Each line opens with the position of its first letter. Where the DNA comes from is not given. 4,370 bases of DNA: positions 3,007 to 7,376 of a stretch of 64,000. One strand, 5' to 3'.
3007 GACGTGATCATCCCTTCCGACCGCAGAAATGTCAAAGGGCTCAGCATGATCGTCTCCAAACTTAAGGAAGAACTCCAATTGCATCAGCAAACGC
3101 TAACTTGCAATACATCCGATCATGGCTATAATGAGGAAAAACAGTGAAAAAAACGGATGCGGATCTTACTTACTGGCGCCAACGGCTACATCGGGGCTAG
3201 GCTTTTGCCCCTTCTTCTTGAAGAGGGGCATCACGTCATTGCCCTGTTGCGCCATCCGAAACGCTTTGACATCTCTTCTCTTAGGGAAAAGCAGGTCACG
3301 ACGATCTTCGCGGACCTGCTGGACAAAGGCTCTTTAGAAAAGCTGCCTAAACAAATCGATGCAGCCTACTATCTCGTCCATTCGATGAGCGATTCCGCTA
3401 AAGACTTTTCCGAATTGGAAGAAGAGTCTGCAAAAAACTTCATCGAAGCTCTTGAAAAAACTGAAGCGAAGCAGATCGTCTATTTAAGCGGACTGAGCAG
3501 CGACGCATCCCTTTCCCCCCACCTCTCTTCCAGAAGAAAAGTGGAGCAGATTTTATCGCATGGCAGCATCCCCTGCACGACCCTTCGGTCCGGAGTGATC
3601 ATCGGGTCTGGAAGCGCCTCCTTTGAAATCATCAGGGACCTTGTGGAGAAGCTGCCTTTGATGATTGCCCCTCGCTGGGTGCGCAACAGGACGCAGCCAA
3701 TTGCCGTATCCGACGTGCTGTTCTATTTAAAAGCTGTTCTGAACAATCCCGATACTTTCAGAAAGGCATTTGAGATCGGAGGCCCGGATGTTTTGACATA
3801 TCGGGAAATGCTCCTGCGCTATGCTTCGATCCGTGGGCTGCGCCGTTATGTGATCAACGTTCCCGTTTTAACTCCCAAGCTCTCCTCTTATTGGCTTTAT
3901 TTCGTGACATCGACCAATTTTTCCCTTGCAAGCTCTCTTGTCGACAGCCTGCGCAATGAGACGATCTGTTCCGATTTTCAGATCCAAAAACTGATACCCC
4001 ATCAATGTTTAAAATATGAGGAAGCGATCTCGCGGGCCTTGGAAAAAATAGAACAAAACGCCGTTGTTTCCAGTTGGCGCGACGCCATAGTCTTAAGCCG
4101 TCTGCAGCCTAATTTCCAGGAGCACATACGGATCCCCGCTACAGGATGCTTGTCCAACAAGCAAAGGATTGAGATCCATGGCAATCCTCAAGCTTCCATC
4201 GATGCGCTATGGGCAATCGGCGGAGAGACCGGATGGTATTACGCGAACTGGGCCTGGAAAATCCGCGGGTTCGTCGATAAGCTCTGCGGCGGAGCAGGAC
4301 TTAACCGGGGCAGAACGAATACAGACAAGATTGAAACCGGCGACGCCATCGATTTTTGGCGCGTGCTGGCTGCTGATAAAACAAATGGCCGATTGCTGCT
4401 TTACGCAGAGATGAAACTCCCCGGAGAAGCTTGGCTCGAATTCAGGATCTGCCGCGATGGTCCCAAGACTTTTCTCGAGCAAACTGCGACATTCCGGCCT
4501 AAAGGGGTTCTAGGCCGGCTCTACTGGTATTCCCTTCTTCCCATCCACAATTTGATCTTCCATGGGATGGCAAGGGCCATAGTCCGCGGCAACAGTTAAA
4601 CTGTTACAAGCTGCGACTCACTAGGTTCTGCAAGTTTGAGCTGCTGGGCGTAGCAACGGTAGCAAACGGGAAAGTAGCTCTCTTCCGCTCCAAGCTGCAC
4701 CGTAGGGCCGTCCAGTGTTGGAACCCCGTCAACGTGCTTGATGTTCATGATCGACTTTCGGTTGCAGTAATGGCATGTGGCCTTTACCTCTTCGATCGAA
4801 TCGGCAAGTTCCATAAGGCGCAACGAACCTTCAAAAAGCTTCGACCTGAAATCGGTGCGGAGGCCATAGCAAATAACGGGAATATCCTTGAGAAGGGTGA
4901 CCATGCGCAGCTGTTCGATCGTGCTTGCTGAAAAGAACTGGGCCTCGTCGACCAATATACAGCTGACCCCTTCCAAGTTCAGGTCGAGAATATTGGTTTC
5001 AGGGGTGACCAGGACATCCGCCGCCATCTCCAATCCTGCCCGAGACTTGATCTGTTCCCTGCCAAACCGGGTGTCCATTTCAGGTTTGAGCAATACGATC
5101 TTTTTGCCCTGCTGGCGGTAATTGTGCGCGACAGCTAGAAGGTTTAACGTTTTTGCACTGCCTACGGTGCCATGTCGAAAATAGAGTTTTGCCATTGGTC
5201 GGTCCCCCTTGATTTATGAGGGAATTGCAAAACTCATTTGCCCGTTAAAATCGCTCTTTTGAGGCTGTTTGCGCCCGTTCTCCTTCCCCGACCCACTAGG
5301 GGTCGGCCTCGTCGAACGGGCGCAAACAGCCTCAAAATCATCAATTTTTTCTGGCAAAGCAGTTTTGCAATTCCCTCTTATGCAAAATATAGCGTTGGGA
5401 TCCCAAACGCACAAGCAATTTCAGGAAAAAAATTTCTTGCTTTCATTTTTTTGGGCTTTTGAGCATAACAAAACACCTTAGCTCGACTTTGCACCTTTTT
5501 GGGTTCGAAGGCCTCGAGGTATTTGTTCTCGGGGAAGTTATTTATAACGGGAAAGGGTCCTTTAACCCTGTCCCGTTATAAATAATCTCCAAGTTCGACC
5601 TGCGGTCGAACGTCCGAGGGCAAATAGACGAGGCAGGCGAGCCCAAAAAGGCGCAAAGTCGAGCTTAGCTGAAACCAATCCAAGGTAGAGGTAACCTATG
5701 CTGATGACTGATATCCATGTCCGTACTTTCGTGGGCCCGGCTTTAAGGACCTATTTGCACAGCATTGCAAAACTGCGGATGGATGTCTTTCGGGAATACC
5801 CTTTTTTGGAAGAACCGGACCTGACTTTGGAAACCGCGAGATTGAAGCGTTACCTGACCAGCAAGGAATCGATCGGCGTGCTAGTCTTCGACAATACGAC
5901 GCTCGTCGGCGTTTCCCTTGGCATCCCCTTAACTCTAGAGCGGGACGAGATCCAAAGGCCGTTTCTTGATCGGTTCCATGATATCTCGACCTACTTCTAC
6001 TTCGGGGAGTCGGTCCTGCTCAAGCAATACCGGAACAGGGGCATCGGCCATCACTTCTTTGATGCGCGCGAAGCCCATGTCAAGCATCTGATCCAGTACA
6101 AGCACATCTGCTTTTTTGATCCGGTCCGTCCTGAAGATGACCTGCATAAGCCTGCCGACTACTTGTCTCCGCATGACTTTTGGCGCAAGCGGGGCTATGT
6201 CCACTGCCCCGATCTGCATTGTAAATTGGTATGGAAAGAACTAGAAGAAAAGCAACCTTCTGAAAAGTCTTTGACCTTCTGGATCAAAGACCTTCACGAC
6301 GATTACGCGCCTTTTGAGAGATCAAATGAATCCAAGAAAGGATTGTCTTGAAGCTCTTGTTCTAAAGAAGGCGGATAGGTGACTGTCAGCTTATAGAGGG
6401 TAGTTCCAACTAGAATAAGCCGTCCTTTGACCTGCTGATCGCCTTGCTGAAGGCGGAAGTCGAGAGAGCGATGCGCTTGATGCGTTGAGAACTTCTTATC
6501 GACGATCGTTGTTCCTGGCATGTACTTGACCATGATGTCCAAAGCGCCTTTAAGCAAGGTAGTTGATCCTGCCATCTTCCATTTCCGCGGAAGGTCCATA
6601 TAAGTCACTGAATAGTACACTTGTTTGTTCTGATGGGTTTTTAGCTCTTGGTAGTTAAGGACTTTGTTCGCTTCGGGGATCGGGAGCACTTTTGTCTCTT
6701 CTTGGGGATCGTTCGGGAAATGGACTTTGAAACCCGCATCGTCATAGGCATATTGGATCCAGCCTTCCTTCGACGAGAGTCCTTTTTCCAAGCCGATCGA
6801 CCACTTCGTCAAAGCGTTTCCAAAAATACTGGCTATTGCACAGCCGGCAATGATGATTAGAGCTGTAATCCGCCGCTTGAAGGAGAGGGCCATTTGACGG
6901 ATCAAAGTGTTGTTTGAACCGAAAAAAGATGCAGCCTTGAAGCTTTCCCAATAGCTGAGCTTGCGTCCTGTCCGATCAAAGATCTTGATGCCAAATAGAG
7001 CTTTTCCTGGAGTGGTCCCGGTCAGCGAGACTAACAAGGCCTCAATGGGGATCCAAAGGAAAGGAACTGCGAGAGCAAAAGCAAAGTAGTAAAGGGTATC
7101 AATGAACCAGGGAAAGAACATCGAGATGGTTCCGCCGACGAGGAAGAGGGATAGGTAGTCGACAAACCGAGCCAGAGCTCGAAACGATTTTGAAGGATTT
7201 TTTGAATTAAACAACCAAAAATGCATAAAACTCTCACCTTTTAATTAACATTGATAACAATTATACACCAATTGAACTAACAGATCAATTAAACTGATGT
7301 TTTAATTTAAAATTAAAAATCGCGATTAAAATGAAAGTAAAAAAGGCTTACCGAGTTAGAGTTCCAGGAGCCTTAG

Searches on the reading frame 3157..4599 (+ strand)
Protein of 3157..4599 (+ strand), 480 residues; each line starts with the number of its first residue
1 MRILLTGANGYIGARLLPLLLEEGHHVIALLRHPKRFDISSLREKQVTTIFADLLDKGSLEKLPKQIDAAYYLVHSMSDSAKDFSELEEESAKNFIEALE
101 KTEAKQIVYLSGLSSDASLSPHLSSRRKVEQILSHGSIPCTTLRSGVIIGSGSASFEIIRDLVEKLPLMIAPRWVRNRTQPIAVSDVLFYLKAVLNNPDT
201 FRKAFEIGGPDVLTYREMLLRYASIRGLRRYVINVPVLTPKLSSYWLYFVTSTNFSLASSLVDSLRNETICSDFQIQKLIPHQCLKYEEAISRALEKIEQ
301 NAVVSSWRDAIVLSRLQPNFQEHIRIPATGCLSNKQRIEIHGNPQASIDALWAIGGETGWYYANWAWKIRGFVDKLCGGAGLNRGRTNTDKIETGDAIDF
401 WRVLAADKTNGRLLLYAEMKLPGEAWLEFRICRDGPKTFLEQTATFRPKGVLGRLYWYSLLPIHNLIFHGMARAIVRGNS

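Call 26: find_encoding_contigs(protein=window:3157-4599:+, flank=1000, max_places=3)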
Protein window:3157-4599:+ (480 aa): 1 contig read that carries it; 1 place shown.
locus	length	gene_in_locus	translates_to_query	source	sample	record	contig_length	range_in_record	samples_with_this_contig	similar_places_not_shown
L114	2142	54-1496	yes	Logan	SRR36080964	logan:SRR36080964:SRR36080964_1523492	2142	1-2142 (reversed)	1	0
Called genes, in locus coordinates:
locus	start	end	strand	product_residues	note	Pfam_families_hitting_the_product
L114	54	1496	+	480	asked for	PF01370:Epimerase, PF05368:NmrA, PF13460:NAD_binding_10, PF16363:GDP_Man_Dehyd (weak), PF11066:DUF2867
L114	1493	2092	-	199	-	PF00265:TK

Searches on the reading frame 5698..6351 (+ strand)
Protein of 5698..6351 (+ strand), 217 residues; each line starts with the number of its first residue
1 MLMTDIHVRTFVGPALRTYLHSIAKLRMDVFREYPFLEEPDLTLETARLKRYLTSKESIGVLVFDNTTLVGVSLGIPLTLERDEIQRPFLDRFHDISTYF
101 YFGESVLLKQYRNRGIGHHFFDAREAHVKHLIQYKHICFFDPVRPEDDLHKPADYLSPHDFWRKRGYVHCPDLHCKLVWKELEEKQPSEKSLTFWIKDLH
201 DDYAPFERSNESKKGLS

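Call 28: search_protein_families(library=pfam, proteins=[window:5698-6351:+], max_evalue=0.001)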
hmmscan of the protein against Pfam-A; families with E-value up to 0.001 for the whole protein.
window:5698-6351:+ (217 aa): 0 families

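Call 55: find_encoding_contigs(protein=window:5698-6351:+, flank=1500, max_places=6)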
Protein window:5698-6351:+ (217 aa): 1 contig read that carries it; 1 place shown.
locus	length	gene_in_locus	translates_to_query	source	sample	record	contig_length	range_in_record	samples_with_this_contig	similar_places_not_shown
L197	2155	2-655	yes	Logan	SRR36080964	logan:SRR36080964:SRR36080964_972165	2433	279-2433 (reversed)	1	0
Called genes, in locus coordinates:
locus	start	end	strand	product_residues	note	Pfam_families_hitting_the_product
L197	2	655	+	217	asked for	?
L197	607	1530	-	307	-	PF06271:RDD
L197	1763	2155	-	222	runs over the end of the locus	?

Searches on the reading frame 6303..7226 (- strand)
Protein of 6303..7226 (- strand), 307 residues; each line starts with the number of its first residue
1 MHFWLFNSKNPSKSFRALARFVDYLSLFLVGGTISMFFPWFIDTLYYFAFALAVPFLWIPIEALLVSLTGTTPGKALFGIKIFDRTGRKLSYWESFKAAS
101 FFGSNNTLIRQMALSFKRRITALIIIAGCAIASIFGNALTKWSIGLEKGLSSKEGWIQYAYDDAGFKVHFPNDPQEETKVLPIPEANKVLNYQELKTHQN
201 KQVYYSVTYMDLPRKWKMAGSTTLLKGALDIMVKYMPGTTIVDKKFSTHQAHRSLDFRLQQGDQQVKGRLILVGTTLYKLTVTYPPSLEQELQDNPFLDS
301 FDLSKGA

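Call 28: search_protein_families(library=pfam, proteins=[window:6303-7226:-], max_evalue=0.001)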
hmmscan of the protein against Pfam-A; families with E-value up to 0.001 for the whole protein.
window:6303-7226:- (307 aa): 1 family
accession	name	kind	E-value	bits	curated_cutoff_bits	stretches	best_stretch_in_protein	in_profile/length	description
PF06271.18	RDD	-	2e-12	48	24.1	1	16-100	7-100/137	RDD family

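Call 56: find_encoding_contigs(protein=window:6303-7226:-, flank=1500, max_places=6)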
Protein window:6303-7226:- (307 aa): 1 contig read that carries it; 1 place shown.
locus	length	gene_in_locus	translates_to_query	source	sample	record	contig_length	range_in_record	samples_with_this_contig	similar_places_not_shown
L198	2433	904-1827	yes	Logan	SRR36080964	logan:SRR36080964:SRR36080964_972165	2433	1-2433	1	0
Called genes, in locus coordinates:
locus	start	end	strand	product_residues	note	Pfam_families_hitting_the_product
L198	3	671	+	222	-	?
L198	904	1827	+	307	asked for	PF06271:RDD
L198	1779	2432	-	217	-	?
